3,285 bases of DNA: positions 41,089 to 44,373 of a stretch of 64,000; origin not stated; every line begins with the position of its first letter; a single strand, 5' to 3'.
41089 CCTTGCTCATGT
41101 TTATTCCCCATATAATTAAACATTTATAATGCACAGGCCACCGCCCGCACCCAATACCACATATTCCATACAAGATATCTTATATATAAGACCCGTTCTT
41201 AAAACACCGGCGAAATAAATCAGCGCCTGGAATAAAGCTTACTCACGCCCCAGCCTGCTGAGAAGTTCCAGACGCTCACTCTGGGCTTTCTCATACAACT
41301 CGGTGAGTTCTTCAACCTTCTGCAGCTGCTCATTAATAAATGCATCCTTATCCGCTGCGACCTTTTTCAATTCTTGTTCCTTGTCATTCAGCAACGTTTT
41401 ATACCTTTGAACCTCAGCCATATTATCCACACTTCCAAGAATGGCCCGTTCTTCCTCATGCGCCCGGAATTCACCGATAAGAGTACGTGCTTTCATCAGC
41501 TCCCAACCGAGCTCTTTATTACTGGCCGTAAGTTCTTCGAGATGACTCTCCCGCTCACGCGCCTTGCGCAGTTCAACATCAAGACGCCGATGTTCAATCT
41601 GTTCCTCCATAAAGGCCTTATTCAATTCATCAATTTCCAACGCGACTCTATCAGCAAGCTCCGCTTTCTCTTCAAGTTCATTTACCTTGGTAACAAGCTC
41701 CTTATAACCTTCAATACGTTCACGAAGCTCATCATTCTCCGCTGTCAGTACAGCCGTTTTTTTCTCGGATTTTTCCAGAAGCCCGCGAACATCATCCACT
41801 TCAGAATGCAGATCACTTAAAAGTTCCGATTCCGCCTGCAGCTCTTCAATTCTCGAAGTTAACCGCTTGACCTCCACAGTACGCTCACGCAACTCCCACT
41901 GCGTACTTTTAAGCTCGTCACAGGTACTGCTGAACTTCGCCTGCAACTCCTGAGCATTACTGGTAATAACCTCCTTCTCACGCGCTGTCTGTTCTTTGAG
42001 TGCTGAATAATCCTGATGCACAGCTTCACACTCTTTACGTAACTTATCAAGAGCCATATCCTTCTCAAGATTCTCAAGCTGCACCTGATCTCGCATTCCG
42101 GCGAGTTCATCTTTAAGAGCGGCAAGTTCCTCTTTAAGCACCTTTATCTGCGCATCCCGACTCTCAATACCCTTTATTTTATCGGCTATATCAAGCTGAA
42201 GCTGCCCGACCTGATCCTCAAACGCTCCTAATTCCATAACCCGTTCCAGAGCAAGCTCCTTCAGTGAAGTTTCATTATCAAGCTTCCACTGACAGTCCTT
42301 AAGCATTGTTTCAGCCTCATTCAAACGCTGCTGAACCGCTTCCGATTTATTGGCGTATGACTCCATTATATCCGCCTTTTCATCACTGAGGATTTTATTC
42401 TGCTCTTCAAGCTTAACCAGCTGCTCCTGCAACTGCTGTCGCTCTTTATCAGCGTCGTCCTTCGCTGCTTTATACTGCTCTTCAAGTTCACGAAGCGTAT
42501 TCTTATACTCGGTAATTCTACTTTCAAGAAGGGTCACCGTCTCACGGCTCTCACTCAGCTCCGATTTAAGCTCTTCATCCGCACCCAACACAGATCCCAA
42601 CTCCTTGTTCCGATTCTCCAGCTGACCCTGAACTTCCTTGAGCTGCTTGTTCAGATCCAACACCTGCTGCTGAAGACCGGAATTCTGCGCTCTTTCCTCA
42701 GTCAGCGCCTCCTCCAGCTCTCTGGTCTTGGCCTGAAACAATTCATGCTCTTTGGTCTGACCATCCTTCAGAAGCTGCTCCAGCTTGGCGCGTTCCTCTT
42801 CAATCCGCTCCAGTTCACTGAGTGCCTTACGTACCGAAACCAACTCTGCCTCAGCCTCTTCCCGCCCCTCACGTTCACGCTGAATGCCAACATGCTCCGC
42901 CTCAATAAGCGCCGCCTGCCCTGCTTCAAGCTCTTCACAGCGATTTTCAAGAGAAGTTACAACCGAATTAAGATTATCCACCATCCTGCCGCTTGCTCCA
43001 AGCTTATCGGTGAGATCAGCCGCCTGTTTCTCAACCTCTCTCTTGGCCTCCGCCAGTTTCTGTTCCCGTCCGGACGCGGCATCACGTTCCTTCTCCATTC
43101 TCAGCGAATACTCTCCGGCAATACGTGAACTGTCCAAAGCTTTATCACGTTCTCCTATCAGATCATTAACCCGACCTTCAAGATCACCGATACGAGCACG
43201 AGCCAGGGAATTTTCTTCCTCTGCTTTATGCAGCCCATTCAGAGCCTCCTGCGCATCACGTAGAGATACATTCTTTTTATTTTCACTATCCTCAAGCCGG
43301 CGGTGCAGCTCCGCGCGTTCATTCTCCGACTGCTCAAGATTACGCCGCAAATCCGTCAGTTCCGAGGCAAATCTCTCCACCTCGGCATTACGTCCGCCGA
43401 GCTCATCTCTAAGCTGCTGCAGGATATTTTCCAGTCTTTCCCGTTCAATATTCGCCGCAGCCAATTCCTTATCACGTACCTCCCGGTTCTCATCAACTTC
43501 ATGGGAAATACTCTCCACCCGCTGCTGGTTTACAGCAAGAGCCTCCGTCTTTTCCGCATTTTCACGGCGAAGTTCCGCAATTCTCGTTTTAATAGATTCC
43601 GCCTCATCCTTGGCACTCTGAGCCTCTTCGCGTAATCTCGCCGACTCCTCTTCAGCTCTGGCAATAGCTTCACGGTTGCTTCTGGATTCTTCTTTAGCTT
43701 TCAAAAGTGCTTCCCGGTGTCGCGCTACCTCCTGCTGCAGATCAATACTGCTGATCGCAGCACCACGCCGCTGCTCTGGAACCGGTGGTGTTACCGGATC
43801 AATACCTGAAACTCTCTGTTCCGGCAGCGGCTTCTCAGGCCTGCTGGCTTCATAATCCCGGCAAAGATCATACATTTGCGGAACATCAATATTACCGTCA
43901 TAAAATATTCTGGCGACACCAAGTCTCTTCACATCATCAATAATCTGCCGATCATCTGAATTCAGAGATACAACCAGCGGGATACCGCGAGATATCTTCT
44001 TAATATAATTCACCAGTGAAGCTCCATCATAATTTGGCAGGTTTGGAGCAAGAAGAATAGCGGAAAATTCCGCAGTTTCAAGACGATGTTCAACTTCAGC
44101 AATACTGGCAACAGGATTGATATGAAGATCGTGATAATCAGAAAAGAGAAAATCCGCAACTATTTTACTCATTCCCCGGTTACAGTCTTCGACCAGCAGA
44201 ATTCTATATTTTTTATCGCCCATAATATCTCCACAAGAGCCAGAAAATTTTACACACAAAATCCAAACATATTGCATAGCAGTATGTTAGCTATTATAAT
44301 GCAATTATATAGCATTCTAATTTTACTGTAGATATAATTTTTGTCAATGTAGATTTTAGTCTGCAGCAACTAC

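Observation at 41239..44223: FrzS-like protein: receiver fold with Ala at the phospho-acceptor site fused to a ~800-residue coiled coil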

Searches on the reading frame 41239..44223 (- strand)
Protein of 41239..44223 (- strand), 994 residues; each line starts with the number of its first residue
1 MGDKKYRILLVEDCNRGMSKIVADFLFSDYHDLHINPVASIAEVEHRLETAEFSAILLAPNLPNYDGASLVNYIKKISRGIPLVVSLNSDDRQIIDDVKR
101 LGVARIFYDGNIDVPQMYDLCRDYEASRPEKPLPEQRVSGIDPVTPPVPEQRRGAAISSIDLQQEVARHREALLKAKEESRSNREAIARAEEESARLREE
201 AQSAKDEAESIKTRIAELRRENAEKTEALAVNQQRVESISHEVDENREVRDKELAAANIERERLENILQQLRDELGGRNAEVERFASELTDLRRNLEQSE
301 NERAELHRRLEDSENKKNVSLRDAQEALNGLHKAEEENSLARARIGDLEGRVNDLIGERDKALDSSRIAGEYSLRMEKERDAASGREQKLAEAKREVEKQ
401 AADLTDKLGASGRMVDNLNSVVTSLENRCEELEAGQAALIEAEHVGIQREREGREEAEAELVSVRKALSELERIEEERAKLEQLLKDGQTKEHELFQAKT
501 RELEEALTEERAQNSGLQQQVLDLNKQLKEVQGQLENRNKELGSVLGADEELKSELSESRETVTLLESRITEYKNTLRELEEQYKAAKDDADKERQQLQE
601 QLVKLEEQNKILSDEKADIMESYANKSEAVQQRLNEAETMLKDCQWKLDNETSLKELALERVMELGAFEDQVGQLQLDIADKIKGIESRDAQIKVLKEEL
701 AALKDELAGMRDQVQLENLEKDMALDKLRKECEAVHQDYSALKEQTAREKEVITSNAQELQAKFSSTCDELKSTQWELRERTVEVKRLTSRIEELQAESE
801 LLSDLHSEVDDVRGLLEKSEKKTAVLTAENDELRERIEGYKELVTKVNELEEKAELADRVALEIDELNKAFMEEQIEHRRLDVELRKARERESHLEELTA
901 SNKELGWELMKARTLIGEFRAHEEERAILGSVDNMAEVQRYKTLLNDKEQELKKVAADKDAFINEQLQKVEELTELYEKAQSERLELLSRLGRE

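Call 7: search_protein_families(library=pfam, proteins=[window:41239-44223:-], max_evalue=0.1)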
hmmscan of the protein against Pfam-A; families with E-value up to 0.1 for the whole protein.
window:41239-44223:- (994 aa): 1 family
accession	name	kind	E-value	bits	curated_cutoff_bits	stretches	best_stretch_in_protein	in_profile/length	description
PF00072.30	Response_reg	-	0.00068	20.2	30.2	1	8-102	1-92/111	Response regulator receiver domain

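Call 11: find_homologous_proteins(query=window:41239-44223:-, max_evalue=0.00001)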
Query window:41239-44223:- (994 aa): 5 proteins with E <= 0.00001 among 8000 candidates.
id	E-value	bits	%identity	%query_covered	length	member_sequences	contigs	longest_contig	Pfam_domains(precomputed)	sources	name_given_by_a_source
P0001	0.0e+0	2017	100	100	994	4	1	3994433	-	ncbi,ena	-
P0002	0.0e+0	1672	83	100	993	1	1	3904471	-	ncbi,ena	-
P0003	3.4e-282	957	53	100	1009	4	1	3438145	PF00072.31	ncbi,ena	-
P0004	1.3e-275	935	52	100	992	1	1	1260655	-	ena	-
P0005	1.1e-209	717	44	100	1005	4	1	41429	-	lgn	-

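Call 14: find_encoding_contigs(protein=P0003, flank=10000, max_places=3)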
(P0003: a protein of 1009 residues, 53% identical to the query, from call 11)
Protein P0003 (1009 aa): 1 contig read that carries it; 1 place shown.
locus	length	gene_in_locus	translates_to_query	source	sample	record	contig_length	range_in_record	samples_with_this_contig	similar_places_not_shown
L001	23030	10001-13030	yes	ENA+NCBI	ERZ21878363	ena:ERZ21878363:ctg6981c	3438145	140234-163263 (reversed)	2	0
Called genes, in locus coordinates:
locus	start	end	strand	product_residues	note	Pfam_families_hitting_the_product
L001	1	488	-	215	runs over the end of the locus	PF00297:Ribosomal_L3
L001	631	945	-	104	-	PF00338:Ribosomal_S10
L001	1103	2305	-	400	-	PF00009:GTP_EFTU, PF03144:GTP_EFTU_D2, PF03143:GTP_EFTU_D3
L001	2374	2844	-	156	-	-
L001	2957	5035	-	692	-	PF00009:GTP_EFTU, PF03144:GTP_EFTU_D2, PF22042:EF-G_D2, PF14492:EFG_III, PF16658:RF3_C (faint), PF03764:EFG_IV, PF00679:EFG_C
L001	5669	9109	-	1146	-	PF01627:Hpt, PF02518:HATPase_c, PF01584:CheW, PF00072:Response_reg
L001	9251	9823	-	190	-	PF01728:FtsJ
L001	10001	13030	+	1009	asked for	PF00072:Response_reg (faint)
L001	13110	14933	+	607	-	PF02878:PGM_PMM_I, PF02879:PGM_PMM_II, PF02880:PGM_PMM_III, PF00408:PGM_PMM_IV (weak)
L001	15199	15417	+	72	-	-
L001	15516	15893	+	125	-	PF00903:Glyoxalase, PF13669:Glyoxalase_4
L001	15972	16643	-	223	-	PF13489:Methyltransf_23, PF00891:Methyltransf_2, PF01209:Ubie_methyltran, PF13847:Methyltransf_31, PF08241:Methyltransf_11, PF08242:Methyltransf_12, PF13649:Methyltransf_25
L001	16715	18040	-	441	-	PF02563:Poly_export, PF22461:SLBB_2, PF10531:SLBB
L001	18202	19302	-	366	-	-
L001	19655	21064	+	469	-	PF13727:CoA_binding_3, PF02397:Bac_transf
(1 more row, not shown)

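Call 15: find_related_loci(query=A1, collection=genome_contigs, flank=10000)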
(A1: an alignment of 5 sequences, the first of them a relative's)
Query A1 (994 aa) in genome_contigs; peptide patterns used: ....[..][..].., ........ (x = any residue, [..] = any of these).
63 stretches matched a pattern; 6 encode a relative of the query (tblastn E <= 1e-3); 5 distinct loci.
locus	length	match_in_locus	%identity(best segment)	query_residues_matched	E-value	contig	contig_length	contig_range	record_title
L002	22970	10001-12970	83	1-992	0e+0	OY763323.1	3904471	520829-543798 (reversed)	MAG: Planctomycetota bacterium isolate 3a5a21b3-ef55-46fa-90a9-c954c41cad77 genome assembly, chromosome: 1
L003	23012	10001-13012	44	1-994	0e+0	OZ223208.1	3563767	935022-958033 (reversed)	MAG: Planctomycetota bacterium isolate 604ccff8-4b2f-4b13-82eb-4b7433267518 genome assembly, chromosome: 1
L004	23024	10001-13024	53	1-994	0e+0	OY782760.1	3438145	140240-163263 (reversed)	MAG: Planctomycetota bacterium isolate 4c5731f0-34ce-4739-be05-23ee86c4296e genome assembly, chromosome: 1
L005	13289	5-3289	52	175-993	3e-112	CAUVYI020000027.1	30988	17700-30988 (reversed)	MAG: Planctomycetota bacterium isolate a83b64f6-619d-4c2f-b73e-04070e311a9b genome assembly, contig: contig_27, whole ge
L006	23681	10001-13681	41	1-993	4e-111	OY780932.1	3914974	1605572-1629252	MAG: Planctomycetota bacterium isolate 8948a4fa-d588-4077-bf9d-2cdc62be6801 genome assembly, chromosome: 1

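Call 16: find_encoding_contigs(protein=P0004, flank=10000, max_places=3)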
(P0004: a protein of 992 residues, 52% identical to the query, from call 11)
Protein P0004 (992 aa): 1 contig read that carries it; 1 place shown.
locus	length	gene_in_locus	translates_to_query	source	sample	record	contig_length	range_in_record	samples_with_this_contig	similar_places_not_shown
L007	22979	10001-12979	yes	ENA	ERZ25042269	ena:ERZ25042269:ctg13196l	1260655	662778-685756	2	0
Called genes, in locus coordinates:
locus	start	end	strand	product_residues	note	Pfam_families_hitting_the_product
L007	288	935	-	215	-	PF00297:Ribosomal_L3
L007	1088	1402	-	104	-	PF00338:Ribosomal_S10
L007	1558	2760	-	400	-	PF00009:GTP_EFTU, PF03144:GTP_EFTU_D2, PF03143:GTP_EFTU_D3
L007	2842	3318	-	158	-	-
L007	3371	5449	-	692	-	PF00009:GTP_EFTU, PF03144:GTP_EFTU_D2, PF22042:EF-G_D2, PF14492:EFG_III, PF16658:RF3_C (weak), PF03764:EFG_IV, PF00679:EFG_C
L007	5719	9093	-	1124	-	PF01627:Hpt, PF02518:HATPase_c, PF01584:CheW, PF00072:Response_reg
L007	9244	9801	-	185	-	PF01728:FtsJ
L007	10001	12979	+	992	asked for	-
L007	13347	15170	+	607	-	PF02878:PGM_PMM_I, PF02879:PGM_PMM_II, PF02880:PGM_PMM_III, PF00408:PGM_PMM_IV (weak)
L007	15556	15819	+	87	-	-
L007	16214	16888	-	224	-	PF02353:CMAS (weak), PF13489:Methyltransf_23, PF01209:Ubie_methyltran (weak), PF13847:Methyltransf_31, PF08241:Methyltransf_11, PF08242:Methyltransf_12, PF13649:Methyltransf_25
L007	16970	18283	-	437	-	PF02563:Poly_export, PF10531:SLBB (weak), PF22461:SLBB_2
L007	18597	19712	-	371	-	PF11949:DUF3466 (faint)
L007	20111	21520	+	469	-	PF13727:CoA_binding_3, PF02397:Bac_transf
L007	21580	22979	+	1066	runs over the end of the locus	PF12895:ANAPC3 (faint), PF13181:TPR_8 (faint), PF14559:TPR_19 (faint), PF23914:TPR_CcmH_CycH (faint), PF24575:TPR_Slam (faint), PF07719:TPR_2 (faint), PF13428:TPR_14 (faint), PF13432:TPR_16 (faint)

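Call 17: find_encoding_contigs(protein=P0005, flank=10000, max_places=3)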
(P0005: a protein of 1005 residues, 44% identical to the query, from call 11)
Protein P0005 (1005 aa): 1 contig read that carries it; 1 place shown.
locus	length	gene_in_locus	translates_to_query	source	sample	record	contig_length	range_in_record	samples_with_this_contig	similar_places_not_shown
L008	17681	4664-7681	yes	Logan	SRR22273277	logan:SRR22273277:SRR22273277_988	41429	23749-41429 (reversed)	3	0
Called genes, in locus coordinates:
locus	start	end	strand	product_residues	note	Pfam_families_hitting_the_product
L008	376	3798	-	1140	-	PF01627:Hpt, PF02518:HATPase_c, PF01584:CheW, PF00072:Response_reg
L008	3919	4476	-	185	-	PF01728:FtsJ, PF08241:Methyltransf_11 (faint)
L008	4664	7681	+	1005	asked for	-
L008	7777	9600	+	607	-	PF02878:PGM_PMM_I, PF02879:PGM_PMM_II, PF02880:PGM_PMM_III, PF00408:PGM_PMM_IV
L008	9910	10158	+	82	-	-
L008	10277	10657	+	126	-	PF00903:Glyoxalase, PF13669:Glyoxalase_4 (weak)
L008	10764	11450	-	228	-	PF13489:Methyltransf_23, PF01209:Ubie_methyltran (faint), PF13847:Methyltransf_31, PF08241:Methyltransf_11, PF08242:Methyltransf_12, PF13649:Methyltransf_25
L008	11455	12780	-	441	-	PF02563:Poly_export, PF10531:SLBB, PF22461:SLBB_2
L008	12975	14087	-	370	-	PF11949:DUF3466 (weak)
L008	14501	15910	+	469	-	PF13727:CoA_binding_3, PF02397:Bac_transf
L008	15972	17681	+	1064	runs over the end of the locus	PF06287:DUF1039 (faint), PF07719:TPR_2 (faint), PF12895:ANAPC3 (faint), PF13174:TPR_6 (faint), PF13424:TPR_12 (faint), PF13429:TPR_15 (faint), PF14559:TPR_19 (faint), PF23914:TPR_CcmH_CycH (faint), +4 more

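Call 44: search_protein_representatives(alignment_id=A1)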
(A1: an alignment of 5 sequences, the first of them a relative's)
Query: 5 sequences, 990 profile positions. Proteins with E-value up to 0.001 (for the whole library): 27; up to 1e-10: 12; up to 1e-30: 9. The best 27 are listed.
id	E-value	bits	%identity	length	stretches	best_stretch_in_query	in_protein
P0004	0.0e+00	1634.7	-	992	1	1-989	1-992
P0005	0.0e+00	1559.1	-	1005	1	1-990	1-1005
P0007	1.9e-222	757.8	-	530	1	1-507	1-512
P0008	2.0e-87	310.9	-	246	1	728-962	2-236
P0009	1.5e-70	255.0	-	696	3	736-986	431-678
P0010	9.3e-65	235.8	-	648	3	732-987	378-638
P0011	2.1e-57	211.5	-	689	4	4-138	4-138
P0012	2.4e-55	204.6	-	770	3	758-987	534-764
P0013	2.9e-41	158.0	-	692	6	1-135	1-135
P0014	2.4e-30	121.9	-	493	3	18-151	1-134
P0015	2.8e-25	105.1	-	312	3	6-125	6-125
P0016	1.4e-23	99.5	-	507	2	6-123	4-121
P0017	2.3e-06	42.5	-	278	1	212-365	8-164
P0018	1.0e-05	40.4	-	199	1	4-127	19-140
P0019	1.8e-05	39.6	-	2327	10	233-318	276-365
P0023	1.1e-04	37.0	-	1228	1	5-90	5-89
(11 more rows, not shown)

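Call 47: find_encoding_contigs(protein=P0010, flank=10000, max_places=2)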
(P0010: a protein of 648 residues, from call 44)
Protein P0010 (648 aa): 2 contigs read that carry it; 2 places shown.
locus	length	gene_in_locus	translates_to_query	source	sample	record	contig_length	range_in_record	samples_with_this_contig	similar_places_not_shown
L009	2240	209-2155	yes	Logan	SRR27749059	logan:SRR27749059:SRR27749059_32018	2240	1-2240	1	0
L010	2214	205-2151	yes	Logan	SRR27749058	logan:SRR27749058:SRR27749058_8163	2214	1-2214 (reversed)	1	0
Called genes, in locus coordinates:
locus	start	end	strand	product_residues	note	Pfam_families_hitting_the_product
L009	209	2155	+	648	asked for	PF00072:Response_reg (weak)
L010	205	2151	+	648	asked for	PF00072:Response_reg (weak)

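Call 48: find_encoding_contigs(protein=P0023, flank=10000, max_places=2)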
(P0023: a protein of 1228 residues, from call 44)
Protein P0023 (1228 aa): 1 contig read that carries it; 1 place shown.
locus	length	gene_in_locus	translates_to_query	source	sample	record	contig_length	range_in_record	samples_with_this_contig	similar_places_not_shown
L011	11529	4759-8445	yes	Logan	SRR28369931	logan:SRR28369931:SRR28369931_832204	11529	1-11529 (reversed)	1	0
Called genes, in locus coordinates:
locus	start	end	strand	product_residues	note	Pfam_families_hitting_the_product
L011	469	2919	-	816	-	-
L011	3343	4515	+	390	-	PF02595:Gly_kinase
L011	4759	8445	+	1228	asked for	PF00072:Response_reg (weak), PF02878:PGM_PMM_I, PF02879:PGM_PMM_II, PF02880:PGM_PMM_III, PF00408:PGM_PMM_IV (weak)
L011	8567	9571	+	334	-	PF00389:2-Hacid_dh (weak), PF02826:2-Hacid_dh_C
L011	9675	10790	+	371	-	PF01408:GFO_IDH_MocA, PF02894:GFO_IDH_MocA_C, PF22725:GFO_IDH_MocA_C3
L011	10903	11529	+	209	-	?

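Call 49: find_encoding_contigs(protein=P0009, flank=10000, max_places=2)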
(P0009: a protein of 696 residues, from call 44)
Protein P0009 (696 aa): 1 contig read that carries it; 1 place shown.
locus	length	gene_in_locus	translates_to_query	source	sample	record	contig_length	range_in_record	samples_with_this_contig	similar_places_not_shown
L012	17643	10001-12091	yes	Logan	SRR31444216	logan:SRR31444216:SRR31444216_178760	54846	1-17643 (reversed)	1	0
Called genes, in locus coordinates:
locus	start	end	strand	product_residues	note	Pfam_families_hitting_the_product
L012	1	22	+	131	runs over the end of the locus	PF00717:Peptidase_S24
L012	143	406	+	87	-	-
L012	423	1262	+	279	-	PF00990:GGDEF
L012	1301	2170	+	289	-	PF02749:QRPTase_N, PF01729:QRPTase_C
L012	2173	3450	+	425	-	PF04205:FMN_bind, PF12801:Fer4_5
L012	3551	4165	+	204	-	PF02525:Flavodoxin_2, PF03358:FMN_red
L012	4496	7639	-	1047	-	PF01627:Hpt, PF02518:HATPase_c, PF01584:CheW, PF00072:Response_reg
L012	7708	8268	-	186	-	PF01728:FtsJ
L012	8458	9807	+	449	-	PF00498:FHA, PF00069:Pkinase, PF07714:PK_Tyr_Ser-Thr, PF03109:ABC1 (weak), PF14531:Kinase-like (weak)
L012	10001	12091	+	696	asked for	PF00072:Response_reg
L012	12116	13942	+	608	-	PF02878:PGM_PMM_I, PF02879:PGM_PMM_II, PF02880:PGM_PMM_III, PF00408:PGM_PMM_IV (faint)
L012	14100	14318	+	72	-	-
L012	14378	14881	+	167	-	PF00293:NUDIX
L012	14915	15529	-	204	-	PF00590:TP_methylase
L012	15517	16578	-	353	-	PF01888:CbiD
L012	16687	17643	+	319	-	?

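Call 50: find_encoding_contigs(protein=P0011, flank=10000, max_places=2)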
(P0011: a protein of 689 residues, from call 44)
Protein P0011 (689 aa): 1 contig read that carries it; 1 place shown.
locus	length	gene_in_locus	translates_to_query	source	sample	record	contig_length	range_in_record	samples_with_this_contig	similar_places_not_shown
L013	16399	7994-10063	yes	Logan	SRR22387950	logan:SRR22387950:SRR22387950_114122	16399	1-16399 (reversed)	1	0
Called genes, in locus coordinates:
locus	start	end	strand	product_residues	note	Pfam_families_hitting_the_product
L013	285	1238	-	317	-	PF11306:DUF3108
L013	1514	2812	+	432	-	PF13167:GTP-bdg_N, PF16360:GTP-bdg_M, PF03193:RsgA_GTPase (faint), PF01926:MMR_HSR1, PF02421:FeoB_N (weak)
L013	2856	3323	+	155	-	PF13480:Acetyltransf_6 (weak), PF00583:Acetyltransf_1, PF13673:Acetyltransf_10 (weak), PF13508:Acetyltransf_7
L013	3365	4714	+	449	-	PF00919:UPF0004, PF04055:Radical_SAM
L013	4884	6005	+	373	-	PF00072:Response_reg, PF13426:PAS_9 (faint)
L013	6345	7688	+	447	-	PF00498:FHA, PF00069:Pkinase, PF07714:PK_Tyr_Ser-Thr, PF01636:APH (faint), PF03109:ABC1 (faint)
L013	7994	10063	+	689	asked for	PF00072:Response_reg (faint)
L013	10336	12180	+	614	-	PF02878:PGM_PMM_I, PF02879:PGM_PMM_II, PF02880:PGM_PMM_III, PF00408:PGM_PMM_IV (weak)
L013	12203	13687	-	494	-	PF00072:Response_reg, PF08447:PAS_3, PF13426:PAS_9 (faint), PF02518:HATPase_c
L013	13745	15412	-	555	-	PF02776:TPP_enzyme_N, PF00205:TPP_enzyme_M, PF02775:TPP_enzyme_C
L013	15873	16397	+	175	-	?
